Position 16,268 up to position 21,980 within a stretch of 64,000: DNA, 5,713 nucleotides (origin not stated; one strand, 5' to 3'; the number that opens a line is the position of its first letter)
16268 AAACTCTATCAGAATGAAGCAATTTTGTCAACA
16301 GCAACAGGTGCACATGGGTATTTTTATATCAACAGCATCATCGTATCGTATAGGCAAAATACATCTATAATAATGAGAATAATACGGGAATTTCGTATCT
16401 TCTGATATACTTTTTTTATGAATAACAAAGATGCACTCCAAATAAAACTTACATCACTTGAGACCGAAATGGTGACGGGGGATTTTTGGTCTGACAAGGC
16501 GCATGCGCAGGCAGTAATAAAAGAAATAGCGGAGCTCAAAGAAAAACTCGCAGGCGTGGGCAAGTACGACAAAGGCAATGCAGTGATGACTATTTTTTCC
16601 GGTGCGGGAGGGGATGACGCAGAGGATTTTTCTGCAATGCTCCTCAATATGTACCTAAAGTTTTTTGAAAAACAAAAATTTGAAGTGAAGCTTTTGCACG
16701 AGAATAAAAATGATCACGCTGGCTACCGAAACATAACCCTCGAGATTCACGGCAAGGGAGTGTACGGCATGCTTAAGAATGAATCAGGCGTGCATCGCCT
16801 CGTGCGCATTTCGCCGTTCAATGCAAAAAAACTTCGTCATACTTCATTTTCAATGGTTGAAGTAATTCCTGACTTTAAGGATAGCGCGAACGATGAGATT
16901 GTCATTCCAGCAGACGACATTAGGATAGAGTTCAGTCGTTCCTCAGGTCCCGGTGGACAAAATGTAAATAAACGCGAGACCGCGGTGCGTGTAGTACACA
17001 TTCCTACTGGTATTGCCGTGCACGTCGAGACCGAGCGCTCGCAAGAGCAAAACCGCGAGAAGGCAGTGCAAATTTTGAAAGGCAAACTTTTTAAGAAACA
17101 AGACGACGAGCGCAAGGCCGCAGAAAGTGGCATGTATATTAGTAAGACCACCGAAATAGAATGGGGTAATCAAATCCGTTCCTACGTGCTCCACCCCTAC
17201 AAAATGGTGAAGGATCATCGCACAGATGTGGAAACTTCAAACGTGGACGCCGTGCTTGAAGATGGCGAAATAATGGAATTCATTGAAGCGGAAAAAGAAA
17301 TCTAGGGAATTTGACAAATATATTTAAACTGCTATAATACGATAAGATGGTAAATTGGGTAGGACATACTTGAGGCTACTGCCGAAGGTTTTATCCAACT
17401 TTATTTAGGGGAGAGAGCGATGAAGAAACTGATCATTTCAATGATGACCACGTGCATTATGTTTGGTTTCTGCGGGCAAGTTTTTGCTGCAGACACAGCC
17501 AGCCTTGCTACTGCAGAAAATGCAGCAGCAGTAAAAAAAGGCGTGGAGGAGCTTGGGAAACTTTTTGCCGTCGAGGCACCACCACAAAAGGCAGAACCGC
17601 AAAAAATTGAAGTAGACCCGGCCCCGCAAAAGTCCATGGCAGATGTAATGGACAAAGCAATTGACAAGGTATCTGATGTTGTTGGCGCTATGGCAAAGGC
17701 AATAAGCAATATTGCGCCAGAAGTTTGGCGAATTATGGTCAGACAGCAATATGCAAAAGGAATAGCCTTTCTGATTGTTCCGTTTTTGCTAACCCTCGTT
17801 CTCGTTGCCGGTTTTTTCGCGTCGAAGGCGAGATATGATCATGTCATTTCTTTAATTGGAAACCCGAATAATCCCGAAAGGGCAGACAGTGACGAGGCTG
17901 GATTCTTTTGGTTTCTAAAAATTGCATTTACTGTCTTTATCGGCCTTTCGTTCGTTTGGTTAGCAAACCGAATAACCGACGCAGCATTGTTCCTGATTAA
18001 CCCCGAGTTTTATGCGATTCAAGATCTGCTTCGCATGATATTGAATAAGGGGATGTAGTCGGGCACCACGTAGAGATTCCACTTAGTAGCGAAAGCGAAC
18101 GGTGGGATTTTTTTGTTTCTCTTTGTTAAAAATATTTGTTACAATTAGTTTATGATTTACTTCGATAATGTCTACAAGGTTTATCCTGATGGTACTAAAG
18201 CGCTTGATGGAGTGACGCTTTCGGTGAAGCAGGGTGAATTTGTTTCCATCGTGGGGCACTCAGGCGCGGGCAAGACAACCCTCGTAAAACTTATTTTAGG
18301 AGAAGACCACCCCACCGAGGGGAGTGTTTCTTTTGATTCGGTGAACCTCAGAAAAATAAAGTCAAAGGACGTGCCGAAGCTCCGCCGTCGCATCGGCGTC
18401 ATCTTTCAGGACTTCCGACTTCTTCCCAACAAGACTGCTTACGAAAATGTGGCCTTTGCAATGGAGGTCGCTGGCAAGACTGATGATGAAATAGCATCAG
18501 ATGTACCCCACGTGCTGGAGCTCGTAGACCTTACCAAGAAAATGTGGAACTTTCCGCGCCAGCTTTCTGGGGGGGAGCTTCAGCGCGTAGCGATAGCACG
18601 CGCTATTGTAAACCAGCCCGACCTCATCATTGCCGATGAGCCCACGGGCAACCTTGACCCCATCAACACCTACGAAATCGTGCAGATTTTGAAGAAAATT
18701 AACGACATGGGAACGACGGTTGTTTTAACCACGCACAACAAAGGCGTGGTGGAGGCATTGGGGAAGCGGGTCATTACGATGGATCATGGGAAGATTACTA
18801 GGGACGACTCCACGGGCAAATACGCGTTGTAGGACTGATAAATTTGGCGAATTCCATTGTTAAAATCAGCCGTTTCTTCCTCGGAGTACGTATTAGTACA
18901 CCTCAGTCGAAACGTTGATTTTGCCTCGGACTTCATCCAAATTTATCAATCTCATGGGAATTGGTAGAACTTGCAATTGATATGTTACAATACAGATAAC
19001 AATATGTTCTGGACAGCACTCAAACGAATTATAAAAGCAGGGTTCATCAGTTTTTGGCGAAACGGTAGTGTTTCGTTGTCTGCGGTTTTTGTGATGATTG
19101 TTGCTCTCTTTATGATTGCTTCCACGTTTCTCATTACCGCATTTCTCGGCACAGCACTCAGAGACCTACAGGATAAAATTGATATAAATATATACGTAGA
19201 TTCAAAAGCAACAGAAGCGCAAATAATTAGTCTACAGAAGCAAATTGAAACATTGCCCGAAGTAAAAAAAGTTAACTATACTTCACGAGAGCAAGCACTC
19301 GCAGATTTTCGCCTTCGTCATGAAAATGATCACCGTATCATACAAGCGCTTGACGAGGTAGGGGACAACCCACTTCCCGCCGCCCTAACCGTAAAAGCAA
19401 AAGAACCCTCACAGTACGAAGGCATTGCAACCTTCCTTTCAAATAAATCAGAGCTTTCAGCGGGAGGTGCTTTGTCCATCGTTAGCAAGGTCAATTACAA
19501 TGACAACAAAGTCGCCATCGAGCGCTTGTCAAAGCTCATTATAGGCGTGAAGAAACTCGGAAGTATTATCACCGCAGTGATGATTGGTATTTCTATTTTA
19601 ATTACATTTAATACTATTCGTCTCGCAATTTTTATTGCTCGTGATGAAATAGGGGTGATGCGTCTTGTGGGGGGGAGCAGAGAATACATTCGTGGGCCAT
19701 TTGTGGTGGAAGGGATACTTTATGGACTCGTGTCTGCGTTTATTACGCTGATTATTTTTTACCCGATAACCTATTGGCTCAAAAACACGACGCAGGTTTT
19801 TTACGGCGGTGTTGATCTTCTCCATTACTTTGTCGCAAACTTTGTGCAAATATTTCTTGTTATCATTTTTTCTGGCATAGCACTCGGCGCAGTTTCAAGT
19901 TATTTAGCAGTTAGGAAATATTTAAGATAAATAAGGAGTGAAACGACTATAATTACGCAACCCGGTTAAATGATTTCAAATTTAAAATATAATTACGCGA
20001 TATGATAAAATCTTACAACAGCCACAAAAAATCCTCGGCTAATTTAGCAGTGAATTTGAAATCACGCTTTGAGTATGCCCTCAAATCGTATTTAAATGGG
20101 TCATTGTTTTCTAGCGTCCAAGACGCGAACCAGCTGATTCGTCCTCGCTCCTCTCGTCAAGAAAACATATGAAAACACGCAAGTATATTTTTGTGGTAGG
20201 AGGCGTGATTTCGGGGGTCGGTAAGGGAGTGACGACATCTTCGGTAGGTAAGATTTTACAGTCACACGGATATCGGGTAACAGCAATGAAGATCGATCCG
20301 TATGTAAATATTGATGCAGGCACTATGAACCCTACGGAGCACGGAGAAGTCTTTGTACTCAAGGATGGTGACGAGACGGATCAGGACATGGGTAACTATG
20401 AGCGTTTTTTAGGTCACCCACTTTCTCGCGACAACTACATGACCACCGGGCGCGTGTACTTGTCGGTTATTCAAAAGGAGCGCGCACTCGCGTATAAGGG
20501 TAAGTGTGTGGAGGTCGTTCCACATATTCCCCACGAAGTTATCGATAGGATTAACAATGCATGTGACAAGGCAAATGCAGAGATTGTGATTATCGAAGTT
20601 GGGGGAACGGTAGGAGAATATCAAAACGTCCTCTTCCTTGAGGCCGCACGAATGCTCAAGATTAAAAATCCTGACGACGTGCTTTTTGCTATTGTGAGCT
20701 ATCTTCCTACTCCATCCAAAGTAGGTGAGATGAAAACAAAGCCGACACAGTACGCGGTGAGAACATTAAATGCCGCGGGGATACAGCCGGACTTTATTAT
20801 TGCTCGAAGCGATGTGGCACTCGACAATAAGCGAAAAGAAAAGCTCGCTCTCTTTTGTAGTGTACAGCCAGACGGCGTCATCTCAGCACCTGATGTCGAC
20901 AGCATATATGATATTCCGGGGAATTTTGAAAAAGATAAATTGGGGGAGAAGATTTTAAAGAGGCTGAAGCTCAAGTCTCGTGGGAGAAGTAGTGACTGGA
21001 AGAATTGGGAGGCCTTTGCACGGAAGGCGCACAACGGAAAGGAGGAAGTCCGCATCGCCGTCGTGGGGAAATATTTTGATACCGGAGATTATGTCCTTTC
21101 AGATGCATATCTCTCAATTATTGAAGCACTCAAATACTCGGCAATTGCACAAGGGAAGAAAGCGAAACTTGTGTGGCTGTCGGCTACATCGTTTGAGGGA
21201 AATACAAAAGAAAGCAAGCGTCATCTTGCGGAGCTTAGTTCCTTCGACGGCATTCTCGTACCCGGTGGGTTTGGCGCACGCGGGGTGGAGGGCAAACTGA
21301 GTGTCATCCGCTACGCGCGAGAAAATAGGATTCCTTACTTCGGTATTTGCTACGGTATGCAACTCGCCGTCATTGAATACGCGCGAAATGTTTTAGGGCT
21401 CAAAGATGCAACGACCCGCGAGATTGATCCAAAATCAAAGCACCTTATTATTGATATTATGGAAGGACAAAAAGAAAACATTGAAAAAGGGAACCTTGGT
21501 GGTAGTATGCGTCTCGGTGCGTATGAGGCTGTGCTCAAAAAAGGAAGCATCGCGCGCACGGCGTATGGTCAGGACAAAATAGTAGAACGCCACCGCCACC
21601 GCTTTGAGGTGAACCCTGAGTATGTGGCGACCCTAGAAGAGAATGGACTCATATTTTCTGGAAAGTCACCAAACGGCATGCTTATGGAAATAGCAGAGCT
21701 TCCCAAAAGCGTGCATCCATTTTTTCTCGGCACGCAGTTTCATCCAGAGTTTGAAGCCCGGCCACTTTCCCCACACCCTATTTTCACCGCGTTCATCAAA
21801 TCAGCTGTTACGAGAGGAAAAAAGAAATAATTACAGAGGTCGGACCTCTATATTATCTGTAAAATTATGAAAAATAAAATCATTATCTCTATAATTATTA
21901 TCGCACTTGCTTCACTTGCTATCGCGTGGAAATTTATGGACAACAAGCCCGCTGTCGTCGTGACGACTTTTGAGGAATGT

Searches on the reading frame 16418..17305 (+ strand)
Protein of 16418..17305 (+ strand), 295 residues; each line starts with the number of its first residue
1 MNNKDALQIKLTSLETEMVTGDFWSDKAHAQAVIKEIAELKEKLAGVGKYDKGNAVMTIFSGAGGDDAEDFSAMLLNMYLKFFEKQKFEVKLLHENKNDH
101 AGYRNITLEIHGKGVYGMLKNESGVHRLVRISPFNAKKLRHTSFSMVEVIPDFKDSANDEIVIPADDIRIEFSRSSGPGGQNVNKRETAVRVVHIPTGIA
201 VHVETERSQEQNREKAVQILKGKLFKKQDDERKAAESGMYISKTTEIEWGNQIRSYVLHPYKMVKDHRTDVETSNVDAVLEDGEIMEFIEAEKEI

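Call 23: search_protein_families(library=pfam, proteins=[window:16418-17305:+])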
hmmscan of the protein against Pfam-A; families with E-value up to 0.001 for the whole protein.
window:16418-17305:+ (295 aa): 2 families
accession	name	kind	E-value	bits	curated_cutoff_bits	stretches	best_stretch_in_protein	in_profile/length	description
PF03462.23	PCRF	-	9e-40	137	24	1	39-147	86-194/194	PCRF domain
PF00472.26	RF-1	-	6.3e-38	129.7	35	1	160-268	4-116/116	RF-1 domain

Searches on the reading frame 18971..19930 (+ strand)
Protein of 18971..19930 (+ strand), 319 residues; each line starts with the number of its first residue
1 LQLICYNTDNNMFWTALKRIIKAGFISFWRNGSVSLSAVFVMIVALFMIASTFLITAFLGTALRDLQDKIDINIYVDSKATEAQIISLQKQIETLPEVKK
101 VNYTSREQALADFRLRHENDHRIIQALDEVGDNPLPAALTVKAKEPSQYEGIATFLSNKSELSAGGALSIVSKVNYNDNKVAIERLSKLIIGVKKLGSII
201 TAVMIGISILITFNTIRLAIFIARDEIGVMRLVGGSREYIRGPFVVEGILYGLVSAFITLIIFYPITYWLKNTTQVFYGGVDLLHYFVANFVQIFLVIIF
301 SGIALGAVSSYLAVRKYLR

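Call 23: search_protein_families(library=pfam, proteins=[window:18971-19930:+])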
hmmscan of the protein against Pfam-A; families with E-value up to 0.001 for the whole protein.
window:18971-19930:+ (319 aa): 2 families
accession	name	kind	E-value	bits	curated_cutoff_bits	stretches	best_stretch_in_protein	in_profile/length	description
PF18075.7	FtsX_ECD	-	1.9e-18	67.2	23.5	1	71-158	2-89/96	FtsX extracellular domain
PF02687.27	FtsX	-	1.7e-11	44.6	25.5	1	199-316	2-118/120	FtsX-like permease C-terminal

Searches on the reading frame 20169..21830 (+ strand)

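Call 23: search_protein_families(library=pfam, proteins=[window:20169-21830:+])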
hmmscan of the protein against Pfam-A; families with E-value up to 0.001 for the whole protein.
window:20169-21830:+ (553 aa): 4 families
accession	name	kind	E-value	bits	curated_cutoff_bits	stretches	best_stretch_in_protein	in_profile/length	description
PF06418.20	CTP_synth_N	-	7e-104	347.3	26.1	1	5-268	1-265/265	CTP synthase N-terminus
PF00117.34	GATase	-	4.5e-38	131.3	22.8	1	310-544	2-189/190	Glutamine amidotransferase class-I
PF07722.19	Peptidase_C26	-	2.4e-05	24.6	20.5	1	377-527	95-219/219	Peptidase C26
PF01656.29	CbiA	-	0.00011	22.6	25.4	1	14-124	7-54/125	CobQ/CobB/MinD/ParA nucleotide binding domain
